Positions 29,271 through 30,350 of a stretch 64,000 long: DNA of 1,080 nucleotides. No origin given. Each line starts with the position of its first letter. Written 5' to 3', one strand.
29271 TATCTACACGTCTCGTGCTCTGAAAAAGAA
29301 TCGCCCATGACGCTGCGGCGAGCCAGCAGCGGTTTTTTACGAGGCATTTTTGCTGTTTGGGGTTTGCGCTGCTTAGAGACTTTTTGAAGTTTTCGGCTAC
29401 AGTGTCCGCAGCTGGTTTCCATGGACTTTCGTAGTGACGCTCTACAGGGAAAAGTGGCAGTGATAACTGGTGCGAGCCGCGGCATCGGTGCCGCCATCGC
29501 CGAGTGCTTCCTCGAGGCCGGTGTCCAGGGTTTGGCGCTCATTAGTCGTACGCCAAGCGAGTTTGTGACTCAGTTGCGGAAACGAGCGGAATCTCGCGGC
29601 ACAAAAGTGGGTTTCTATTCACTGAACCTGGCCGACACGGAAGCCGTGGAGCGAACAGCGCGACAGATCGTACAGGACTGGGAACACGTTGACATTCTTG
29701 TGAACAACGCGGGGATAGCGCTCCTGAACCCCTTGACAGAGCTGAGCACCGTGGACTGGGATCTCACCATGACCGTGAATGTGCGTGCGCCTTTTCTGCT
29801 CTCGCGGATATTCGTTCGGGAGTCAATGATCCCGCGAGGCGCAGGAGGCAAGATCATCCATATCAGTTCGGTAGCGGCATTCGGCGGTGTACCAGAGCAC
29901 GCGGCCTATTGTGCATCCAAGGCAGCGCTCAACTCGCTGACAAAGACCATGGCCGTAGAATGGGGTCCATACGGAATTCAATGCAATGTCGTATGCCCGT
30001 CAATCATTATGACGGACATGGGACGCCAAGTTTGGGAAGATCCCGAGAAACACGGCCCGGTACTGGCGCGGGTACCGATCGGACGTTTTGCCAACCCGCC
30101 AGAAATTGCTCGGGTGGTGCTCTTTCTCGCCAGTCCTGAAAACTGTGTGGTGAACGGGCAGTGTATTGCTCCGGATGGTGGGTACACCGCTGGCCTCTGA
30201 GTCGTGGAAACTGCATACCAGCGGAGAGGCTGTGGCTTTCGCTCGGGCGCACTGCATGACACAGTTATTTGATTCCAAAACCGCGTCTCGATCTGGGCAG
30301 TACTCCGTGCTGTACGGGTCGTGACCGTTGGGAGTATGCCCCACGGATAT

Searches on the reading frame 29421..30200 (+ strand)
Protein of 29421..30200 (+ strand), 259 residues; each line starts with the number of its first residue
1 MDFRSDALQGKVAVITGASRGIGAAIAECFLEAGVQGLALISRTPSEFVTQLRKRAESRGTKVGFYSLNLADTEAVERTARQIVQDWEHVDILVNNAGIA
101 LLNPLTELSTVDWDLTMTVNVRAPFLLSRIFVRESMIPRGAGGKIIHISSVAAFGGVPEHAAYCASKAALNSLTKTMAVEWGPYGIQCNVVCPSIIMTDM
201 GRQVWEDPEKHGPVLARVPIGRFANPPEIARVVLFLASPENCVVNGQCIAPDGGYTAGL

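Call 5: find_encoding_contigs(protein=window:29421-30200:+, flank=3000, max_places=4)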
Protein window:29421-30200:+ (259 aa): 23 contigs read that carry it; 4 places shown.
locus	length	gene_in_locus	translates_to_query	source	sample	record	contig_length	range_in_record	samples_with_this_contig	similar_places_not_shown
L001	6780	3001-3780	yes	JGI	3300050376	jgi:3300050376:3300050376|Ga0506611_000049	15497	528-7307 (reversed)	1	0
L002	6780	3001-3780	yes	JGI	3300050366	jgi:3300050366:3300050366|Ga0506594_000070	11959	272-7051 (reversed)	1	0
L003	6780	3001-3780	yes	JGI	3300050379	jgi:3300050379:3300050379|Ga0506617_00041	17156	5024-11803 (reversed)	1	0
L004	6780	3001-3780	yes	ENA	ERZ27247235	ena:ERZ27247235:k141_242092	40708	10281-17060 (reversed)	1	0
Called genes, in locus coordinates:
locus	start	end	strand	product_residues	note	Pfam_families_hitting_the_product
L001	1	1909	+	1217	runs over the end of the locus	PF09733:VEFS-Box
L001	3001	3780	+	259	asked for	PF23441:SDR (weak), PF00106:adh_short, PF08659:KR, PF13561:adh_short_C2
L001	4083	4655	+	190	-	-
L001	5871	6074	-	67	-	-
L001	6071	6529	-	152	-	-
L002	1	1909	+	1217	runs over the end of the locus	PF09733:VEFS-Box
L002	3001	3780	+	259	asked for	PF23441:SDR (weak), PF00106:adh_short, PF08659:KR, PF13561:adh_short_C2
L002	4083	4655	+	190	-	-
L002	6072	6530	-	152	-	-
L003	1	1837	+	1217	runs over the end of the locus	PF09733:VEFS-Box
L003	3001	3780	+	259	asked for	PF23441:SDR (weak), PF00106:adh_short, PF08659:KR, PF13561:adh_short_C2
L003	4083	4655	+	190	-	-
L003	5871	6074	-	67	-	-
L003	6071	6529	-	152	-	-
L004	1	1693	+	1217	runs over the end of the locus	PF09733:VEFS-Box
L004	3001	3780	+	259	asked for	PF23441:SDR (weak), PF00106:adh_short, PF08659:KR, PF13561:adh_short_C2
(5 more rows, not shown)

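Call 7: find_encoding_contigs(protein=window:29421-30200:+, flank=10000, max_places=10)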
Protein window:29421-30200:+ (259 aa): 23 contigs read that carry it; 10 places shown.
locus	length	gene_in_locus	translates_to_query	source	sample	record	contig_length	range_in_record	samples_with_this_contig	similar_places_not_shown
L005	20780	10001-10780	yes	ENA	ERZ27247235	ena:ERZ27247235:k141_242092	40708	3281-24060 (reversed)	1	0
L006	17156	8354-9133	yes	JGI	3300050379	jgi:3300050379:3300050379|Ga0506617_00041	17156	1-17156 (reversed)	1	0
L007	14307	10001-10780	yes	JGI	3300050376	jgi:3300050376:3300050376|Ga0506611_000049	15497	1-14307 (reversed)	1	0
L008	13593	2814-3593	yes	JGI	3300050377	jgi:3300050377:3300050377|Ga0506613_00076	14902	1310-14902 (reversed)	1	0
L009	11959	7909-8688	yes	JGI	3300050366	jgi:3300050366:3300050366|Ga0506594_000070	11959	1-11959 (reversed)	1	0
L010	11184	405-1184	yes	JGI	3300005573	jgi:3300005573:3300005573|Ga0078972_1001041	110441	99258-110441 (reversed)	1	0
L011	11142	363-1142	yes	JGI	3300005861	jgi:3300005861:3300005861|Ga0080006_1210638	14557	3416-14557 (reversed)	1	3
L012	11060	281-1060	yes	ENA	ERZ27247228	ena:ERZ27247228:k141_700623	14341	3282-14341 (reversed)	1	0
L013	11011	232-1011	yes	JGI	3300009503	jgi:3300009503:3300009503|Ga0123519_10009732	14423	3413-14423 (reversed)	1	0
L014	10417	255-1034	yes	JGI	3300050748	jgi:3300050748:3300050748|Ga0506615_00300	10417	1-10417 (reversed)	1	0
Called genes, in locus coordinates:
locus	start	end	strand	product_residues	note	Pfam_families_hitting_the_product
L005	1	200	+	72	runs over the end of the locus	-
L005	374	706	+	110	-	-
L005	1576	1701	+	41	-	-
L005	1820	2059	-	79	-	-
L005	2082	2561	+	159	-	-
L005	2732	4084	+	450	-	PF02771:Acyl-CoA_dh_N, PF02770:Acyl-CoA_dh_M, PF00441:Acyl-CoA_dh_1, PF22924:ACOX_C_alpha1 (weak), PF08028:Acyl-CoA_dh_2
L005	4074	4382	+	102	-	-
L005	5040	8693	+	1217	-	PF09733:VEFS-Box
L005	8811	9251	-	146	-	-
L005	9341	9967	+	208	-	-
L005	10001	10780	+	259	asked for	PF23441:SDR (weak), PF00106:adh_short, PF08659:KR, PF13561:adh_short_C2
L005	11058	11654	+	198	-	-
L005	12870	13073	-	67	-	-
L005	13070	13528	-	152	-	-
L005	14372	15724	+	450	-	PF08449:UAA, PF00892:EamA (weak)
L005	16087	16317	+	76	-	-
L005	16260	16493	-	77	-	-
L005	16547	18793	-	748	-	PF16969:SRP68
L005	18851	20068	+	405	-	PF00583:Acetyltransf_1 (weak)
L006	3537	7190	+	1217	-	PF09733:VEFS-Box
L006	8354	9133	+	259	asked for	PF23441:SDR (weak), PF00106:adh_short, PF08659:KR, PF13561:adh_short_C2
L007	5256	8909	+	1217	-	PF09733:VEFS-Box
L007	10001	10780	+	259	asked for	PF23441:SDR (weak), PF00106:adh_short, PF08659:KR, PF13561:adh_short_C2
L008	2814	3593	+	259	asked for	PF23441:SDR (weak), PF00106:adh_short, PF08659:KR, PF13561:adh_short_C2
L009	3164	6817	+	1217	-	PF09733:VEFS-Box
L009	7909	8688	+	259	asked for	PF23441:SDR (weak), PF00106:adh_short, PF08659:KR, PF13561:adh_short_C2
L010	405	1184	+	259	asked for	PF23441:SDR (weak), PF00106:adh_short, PF08659:KR, PF13561:adh_short_C2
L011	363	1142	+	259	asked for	PF23441:SDR (weak), PF00106:adh_short, PF08659:KR, PF13561:adh_short_C2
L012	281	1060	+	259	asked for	PF23441:SDR (weak), PF00106:adh_short, PF08659:KR, PF13561:adh_short_C2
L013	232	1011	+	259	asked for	PF23441:SDR (weak), PF00106:adh_short, PF08659:KR, PF13561:adh_short_C2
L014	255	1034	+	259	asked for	PF23441:SDR (weak), PF00106:adh_short, PF08659:KR, PF13561:adh_short_C2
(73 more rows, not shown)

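Call 12: list_cluster_members(proteins=[window:29421-30197:+, window:24527-26179:+, L005:5040-8690:+, window:26014-28182:+])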
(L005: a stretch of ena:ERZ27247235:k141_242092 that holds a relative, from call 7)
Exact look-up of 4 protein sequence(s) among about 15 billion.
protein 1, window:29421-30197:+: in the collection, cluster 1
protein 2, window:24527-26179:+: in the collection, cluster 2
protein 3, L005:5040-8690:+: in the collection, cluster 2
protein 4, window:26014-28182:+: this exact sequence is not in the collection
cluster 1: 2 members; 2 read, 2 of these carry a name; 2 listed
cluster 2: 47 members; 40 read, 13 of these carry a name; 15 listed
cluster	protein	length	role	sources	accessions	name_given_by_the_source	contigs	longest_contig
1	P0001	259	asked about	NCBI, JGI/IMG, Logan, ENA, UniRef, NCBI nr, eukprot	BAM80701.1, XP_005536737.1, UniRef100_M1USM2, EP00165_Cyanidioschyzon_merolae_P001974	short chain dehydrogenase/reductase family protein [Cyanidioschyzon merolae strain 10D] | NAD(P)-dependent dehydrogenase (short-subunit alcohol dehydrogenase family) | Short chain dehydrogenase/reductase family protein n=1 Tax=Cyanidioschyzon merolae ...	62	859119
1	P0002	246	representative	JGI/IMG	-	NAD(P)-dependent dehydrogenase (short-subunit alcohol dehydrogenase family)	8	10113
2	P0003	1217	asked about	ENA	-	-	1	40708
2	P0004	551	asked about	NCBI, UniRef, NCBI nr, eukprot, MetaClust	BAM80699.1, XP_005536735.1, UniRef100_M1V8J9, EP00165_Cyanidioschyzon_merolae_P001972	hypothetical protein CYME_CML081C [Cyanidioschyzon merolae strain 10D] | Uncharacterized protein n=1 Tax=Cyanidioschyzon merolae (strain NIES-3377 / 10D) ... | XP_005536735.1 hypothetical protein CYME_CML081C [Cyanidioschyzon merolae strain 10D]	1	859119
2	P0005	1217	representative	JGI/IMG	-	-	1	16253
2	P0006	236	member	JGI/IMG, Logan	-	hypothetical protein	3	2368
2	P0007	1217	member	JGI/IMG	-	hypothetical protein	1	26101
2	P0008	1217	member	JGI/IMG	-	hypothetical protein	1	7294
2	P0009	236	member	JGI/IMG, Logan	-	hypothetical protein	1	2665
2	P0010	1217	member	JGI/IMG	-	hypothetical protein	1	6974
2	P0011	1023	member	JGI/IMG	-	hypothetical protein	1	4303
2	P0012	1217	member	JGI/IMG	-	hypothetical protein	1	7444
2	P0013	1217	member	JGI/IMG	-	hypothetical protein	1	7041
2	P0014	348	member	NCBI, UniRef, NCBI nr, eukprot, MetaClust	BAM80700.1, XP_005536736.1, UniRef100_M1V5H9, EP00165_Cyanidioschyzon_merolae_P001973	hypothetical protein CYME_CML082C [Cyanidioschyzon merolae strain 10D] | Polycomb protein VEFS-Box domain-containing protein n=1 Tax=Cyanidioschyzon merolae ... | XP_005536736.1 hypothetical protein CYME_CML082C [Cyanidioschyzon merolae strain 10D]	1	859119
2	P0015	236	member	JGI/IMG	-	hypothetical protein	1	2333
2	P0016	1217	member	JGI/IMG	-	hypothetical protein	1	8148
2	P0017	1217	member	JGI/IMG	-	hypothetical protein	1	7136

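Call 16: find_encoding_contigs(protein=P0005, flank=6000, max_places=6)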
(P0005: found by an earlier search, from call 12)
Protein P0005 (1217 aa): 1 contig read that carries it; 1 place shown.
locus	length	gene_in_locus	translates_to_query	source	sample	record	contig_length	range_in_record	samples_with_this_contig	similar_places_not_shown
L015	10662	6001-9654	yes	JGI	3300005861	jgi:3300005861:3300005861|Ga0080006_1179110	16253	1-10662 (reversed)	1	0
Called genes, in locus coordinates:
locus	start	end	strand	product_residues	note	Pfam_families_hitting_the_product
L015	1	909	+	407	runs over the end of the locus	PF00155:Aminotran_1_2, PF12897:Asp_aminotransf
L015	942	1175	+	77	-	-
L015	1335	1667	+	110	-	-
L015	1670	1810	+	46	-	-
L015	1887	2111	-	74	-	-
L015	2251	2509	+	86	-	-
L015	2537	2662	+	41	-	-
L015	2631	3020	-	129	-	-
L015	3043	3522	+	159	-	-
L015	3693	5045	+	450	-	PF02771:Acyl-CoA_dh_N, PF02770:Acyl-CoA_dh_M, PF00441:Acyl-CoA_dh_1, PF22924:ACOX_C_alpha1 (weak), PF08028:Acyl-CoA_dh_2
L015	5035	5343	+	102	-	-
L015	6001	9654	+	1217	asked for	PF09733:VEFS-Box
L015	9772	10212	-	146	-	-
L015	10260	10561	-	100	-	-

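Call 22: search_protein_families(library=pfam, proteins=[P0005], max_evalue=10)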
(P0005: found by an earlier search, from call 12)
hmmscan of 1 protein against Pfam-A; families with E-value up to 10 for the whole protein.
P0005 (1217 aa): 2 families
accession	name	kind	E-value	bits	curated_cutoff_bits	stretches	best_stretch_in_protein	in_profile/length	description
PF09733.14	VEFS-Box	-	7.5e-21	74.9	23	1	1009-1145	11-135/137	VEFS-Box of polycomb protein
PF23320.1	Zn_SUZ12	-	9e-05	22.6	28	1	489-520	18-49/70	Polycomb protein SUZ12-like, Zn domain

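Call 23: search_solved_structures(query=P0005, max_evalue=1, show_alignments=2)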
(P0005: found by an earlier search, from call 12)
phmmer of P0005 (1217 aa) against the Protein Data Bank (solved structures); distinct sequences matched with E-value up to 1: 12.
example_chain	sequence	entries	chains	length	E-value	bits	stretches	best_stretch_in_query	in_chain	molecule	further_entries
9kog_C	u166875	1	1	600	1.4e-06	29.9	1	1014-1097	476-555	Polycomb protein SUZ12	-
9kof_G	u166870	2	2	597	1.5e-06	29.9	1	1014-1097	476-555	Polycomb protein SUZ12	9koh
8vnv_A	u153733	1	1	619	1.5e-06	29.8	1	1014-1097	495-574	Polycomb protein SUZ12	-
8t9g_B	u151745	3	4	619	1.5e-06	29.8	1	1014-1097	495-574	Polycomb protein SUZ12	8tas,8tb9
9dch_B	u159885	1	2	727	2e-06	29.4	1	1014-1098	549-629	Polycomb protein SUZ12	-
6c23_A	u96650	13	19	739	2.1e-06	29.4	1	1014-1098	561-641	Polycomb protein SUZ12 | SUZ12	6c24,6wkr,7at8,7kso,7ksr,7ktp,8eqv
5hyn_C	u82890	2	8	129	8.3e-06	27.4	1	1014-1100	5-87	Polycomb protein SUZ12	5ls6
7td5_C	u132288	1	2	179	2.3e-05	26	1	1015-1101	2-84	Polycomb protein SUZ12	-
4w2r_S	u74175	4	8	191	3.3e-05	25.4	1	1014-1100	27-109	Polycomb protein SUZ12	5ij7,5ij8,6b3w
5wg6_A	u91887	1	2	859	0.00021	22.7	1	1014-1097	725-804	Histone-lysine N-methyltransferase EZH2,Polycomb protein SUZ12 (E.C.2.1.1.43) chimera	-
5kkl_B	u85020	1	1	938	0.025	15.9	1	1002-1081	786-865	Putative uncharacterized protein,Histone H3.1 peptide,Zinc finger domain-containing protei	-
5wfc_B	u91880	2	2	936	0.057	14.7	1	1023-1081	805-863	Histone-lysine-N-methyltransferase EZH2, Polycomb protein SUZ12 chimera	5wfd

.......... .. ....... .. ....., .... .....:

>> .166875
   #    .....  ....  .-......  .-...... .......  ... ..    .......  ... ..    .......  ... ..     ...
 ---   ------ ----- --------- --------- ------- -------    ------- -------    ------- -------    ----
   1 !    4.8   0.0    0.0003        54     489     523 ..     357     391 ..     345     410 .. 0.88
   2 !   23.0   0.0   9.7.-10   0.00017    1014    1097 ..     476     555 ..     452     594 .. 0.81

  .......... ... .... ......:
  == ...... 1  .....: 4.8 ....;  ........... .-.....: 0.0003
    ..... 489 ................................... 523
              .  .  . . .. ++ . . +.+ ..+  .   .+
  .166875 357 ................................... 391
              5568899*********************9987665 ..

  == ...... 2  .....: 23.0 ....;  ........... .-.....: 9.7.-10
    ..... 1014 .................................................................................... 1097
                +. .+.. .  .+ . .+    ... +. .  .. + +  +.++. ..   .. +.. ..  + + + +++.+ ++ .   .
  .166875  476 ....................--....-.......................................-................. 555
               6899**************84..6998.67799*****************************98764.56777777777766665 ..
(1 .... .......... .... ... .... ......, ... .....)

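Call 25: find_homologous_proteins(query=P0005, max_evalue=0.001)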
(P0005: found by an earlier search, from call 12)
Query P0005 (1217 aa): 1 proteins with E <= 0.001 among 8000 candidates.
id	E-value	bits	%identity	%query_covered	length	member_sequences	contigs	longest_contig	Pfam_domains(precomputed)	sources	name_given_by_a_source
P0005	0.0e+0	2785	100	100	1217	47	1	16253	PF09733.15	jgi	-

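Call 42: search_solved_structures(query=A1, max_evalue=10, show_alignments=1)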
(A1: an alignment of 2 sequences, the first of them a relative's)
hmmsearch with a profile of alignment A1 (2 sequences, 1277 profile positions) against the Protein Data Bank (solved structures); distinct sequences matched with E-value up to 10: 14.
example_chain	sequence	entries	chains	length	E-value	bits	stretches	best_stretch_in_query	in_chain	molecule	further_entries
9kog_C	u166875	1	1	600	4.9e-08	34.4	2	1074-1158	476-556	Polycomb protein SUZ12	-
9kof_G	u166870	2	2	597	4.9e-08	34.4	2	1074-1158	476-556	Polycomb protein SUZ12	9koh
8t9g_B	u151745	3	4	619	5.3e-08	34.2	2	1074-1158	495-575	Polycomb protein SUZ12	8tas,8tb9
8vnv_A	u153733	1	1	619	5.3e-08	34.2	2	1074-1158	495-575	Polycomb protein SUZ12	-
9dch_B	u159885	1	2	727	7.1e-08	33.8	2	1074-1158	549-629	Polycomb protein SUZ12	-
6c23_A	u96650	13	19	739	7.4e-08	33.7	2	1074-1158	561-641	Polycomb protein SUZ12 | SUZ12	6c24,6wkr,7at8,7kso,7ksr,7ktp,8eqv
5hyn_C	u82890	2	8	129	8.2e-07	30.3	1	1074-1159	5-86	Polycomb protein SUZ12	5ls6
7td5_C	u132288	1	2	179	3.1e-06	28.4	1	1075-1160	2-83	Polycomb protein SUZ12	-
4w2r_S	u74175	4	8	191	5.5e-06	27.5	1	1073-1159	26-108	Polycomb protein SUZ12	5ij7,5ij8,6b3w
5wg6_A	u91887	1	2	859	2.5e-05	25.3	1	1074-1158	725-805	Histone-lysine N-methyltransferase EZH2,Polycomb protein SUZ12 (E.C.2.1.1.43) chimera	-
5kkl_B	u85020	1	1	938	0.24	12.2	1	1086-1163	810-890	Putative uncharacterized protein,Histone H3.1 peptide,Zinc finger domain-containing protei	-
5vk3_B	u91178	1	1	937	0.25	12.1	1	1093-1163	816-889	Histone-lysine N-methyltransferase EZH2,Polycomb protein SUZ12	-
5bjs_B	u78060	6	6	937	0.25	12.1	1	1093-1163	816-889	Histone-lysine N-methyltransferase EZH2, Polycomb protein SUZ12 | Putative uncharacterized protein,Zinc finger domain-containing protein | Putative uncharacteri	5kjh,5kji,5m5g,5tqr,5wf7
5wfc_B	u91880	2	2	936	0.25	12.1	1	1093-1163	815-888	Histone-lysine-N-methyltransferase EZH2, Polycomb protein SUZ12 chimera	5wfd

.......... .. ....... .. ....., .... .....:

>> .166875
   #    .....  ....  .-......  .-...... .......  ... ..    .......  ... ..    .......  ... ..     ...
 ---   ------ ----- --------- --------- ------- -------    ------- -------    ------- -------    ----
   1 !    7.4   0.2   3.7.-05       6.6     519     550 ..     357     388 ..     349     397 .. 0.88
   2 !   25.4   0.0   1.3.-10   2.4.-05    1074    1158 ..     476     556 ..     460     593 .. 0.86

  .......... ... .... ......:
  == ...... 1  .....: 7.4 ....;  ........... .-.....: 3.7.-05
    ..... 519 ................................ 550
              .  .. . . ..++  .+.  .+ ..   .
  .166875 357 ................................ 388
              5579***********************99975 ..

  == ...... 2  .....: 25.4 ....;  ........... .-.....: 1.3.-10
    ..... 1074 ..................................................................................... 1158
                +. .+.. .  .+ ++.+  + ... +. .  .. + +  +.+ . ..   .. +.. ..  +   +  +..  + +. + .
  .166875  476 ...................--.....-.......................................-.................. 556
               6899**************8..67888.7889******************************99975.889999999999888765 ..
